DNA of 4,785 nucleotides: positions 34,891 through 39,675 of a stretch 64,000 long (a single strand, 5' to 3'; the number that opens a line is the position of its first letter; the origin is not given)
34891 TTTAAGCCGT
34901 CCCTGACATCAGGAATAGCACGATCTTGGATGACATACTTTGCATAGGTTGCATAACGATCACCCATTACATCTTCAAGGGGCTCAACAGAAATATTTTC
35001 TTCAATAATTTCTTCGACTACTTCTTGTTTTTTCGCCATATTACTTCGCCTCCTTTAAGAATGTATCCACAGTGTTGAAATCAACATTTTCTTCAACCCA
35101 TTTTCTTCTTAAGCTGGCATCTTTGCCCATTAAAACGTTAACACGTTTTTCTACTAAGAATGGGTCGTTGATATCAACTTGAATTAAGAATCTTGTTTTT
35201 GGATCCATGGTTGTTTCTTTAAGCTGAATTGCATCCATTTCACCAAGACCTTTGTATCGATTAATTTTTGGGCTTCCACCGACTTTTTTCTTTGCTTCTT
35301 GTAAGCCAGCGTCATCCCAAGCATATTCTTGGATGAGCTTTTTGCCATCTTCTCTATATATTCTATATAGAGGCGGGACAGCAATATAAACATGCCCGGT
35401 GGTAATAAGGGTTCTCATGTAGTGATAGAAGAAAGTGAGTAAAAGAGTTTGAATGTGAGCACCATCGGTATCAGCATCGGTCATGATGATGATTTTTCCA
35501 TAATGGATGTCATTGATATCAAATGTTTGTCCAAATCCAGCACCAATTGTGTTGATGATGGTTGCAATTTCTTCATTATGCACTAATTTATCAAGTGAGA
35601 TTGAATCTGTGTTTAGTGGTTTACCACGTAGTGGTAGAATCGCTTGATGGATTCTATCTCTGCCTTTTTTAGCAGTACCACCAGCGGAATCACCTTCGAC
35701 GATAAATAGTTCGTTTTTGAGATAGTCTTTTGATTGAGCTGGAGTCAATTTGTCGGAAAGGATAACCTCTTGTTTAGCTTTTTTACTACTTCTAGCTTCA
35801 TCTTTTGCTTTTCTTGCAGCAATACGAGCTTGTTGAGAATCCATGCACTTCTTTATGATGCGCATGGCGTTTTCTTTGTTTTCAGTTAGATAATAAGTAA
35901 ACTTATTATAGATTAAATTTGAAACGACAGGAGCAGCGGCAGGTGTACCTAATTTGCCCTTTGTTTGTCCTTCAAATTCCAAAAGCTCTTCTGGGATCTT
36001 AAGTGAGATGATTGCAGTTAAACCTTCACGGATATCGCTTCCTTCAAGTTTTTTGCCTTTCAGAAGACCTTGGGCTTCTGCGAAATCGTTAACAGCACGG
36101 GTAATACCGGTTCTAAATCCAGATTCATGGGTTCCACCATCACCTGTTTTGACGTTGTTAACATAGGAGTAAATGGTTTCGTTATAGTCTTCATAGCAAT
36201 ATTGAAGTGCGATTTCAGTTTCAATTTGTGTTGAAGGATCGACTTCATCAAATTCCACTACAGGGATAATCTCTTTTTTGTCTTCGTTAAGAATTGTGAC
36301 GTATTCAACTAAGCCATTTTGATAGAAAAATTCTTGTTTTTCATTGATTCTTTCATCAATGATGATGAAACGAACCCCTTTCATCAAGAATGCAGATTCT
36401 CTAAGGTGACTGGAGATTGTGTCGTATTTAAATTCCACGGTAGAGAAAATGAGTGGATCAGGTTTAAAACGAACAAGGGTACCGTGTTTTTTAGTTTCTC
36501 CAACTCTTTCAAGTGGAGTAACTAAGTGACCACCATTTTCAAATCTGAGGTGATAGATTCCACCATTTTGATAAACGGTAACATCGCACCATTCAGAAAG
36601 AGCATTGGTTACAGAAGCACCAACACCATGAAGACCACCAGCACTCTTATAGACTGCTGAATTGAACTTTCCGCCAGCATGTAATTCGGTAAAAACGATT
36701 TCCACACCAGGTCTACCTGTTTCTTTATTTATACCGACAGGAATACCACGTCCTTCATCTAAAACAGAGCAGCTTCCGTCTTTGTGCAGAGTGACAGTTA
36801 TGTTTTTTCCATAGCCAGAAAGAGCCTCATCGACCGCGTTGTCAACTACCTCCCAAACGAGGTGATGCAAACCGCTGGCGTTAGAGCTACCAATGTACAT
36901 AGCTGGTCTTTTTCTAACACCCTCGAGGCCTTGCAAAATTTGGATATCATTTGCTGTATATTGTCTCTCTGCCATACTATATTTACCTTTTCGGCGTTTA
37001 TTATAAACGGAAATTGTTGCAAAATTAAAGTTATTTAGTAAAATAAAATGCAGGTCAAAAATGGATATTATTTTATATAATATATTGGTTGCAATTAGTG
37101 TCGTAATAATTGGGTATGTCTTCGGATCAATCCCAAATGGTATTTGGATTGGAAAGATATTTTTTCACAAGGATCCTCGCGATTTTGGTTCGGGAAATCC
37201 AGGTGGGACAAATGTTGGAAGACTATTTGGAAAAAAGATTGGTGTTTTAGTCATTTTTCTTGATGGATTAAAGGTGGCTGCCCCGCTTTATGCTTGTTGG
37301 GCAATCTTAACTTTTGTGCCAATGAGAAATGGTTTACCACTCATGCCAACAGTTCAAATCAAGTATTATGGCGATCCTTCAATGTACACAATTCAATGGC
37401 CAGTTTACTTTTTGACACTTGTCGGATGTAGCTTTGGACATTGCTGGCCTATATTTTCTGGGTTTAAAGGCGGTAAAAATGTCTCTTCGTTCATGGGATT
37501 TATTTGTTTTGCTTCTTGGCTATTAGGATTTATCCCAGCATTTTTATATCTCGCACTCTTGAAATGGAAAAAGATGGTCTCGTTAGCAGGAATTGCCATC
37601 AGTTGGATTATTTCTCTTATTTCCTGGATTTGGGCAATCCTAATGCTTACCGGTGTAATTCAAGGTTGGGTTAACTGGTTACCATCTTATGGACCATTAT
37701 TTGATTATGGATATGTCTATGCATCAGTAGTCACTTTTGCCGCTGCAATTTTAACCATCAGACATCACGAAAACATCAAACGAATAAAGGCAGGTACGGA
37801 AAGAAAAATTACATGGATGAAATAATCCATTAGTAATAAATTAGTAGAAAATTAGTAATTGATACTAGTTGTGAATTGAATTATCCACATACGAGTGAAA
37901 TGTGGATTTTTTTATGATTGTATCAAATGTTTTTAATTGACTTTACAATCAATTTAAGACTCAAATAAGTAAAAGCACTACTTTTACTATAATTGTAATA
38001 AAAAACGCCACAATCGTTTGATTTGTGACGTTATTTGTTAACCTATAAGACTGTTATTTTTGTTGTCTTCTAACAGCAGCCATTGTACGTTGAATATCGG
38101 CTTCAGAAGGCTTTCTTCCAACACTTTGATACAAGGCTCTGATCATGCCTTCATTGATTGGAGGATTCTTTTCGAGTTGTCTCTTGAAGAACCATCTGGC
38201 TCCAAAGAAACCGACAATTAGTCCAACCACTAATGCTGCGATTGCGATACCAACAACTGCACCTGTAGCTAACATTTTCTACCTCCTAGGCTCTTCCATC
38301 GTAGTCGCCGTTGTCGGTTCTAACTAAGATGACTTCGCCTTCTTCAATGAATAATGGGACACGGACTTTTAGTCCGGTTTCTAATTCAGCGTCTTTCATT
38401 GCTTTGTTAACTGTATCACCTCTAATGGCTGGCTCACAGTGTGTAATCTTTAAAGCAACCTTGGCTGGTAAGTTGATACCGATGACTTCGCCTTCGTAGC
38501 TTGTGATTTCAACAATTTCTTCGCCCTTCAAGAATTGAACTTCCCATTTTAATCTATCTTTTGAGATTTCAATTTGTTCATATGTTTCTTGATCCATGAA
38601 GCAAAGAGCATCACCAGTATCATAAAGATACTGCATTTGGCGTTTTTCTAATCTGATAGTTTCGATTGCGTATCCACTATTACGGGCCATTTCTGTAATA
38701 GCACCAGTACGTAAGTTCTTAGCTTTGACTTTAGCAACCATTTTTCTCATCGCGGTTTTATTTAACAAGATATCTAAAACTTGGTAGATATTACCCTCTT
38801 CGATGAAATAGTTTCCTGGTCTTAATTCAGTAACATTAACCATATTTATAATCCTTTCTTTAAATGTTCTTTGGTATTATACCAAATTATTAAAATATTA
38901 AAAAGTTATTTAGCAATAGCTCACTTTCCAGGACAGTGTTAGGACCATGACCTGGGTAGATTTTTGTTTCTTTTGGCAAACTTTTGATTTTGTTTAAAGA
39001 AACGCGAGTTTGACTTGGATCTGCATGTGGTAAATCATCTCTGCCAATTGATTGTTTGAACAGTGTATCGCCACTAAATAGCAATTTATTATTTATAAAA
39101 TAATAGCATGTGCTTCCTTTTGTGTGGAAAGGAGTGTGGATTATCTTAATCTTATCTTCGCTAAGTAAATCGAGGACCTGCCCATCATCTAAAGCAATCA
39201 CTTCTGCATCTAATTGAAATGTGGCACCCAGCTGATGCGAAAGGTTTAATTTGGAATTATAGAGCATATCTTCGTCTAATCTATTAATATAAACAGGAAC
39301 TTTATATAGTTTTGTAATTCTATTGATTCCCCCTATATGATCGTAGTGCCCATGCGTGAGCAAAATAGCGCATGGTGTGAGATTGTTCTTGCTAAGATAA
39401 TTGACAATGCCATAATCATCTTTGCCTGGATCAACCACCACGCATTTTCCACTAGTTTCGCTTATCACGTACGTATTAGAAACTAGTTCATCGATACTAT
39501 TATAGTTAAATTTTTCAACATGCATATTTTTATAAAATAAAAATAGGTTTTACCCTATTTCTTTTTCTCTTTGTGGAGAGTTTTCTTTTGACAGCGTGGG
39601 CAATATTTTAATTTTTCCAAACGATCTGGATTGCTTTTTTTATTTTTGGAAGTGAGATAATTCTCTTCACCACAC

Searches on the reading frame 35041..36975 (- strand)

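Call 38: search_protein_families(library=pfam, proteins=[window:35041-36975:-], max_evalue=1e-8)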
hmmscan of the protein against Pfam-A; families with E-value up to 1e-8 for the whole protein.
window:35041-36975:- (644 aa): 4 families
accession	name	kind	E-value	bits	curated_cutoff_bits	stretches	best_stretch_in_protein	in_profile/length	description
PF00204.31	DNA_gyraseB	-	1.6e-54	184.4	27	1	221-392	1-172/173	DNA gyrase B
PF00986.26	DNA_gyraseB_C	-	8.5e-23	80.7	29.8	1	569-628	4-63/63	DNA gyrase B subunit, carboxyl terminus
PF01751.28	Toprim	-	1.8e-16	60.5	23.1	1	422-532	1-94/96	Toprim domain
PF02518.31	HATPase_c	-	3.9e-13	50.3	26.4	1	33-171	3-106/111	Histidine kinase-, DNA gyrase B-, and HSP90-like ATPase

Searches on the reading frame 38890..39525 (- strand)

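Call 38: search_protein_families(library=pfam, proteins=[window:38890-39525:-], max_evalue=1e-8)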
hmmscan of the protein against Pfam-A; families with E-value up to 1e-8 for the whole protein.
window:38890-39525:- (211 aa): 2 families
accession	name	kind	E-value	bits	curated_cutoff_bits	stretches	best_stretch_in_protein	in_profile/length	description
PF00753.33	Lactamase_B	-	8.5e-34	117.6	22.7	1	12-193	2-196/196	Metallo-beta-lactamase superfamily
PF19583.5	ODP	-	6.2e-09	36.4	27.2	1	16-155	3-137/194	ODP family beta lactamase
